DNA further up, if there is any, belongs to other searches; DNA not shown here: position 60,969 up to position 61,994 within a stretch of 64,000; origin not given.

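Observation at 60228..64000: Intronless block of three bacterial-type enzymes (SDR, SAM-methyltransferase, penicillin-amidase-family acylase)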

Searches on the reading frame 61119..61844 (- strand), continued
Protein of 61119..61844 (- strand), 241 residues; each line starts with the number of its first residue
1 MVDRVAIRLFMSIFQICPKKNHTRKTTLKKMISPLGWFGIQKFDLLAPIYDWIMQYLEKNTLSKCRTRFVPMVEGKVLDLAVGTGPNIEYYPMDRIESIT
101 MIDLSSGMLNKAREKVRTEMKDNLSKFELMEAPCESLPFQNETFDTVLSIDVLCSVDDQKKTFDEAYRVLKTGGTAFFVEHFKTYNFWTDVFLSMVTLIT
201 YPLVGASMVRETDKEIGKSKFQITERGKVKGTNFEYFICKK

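Call 66: find_encoding_contigs(protein=P0242, flank=5000, max_places=2)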
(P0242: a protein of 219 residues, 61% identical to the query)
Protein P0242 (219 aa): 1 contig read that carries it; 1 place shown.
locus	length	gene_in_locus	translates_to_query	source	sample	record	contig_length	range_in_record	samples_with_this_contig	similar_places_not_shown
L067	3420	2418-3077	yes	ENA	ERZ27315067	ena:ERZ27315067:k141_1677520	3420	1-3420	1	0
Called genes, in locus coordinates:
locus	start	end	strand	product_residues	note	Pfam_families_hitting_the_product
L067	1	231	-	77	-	?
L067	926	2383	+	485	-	-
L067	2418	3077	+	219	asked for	PF01209:Ubie_methyltran, PF13489:Methyltransf_23, PF08241:Methyltransf_11, PF08242:Methyltransf_12, PF13649:Methyltransf_25, PF13847:Methyltransf_31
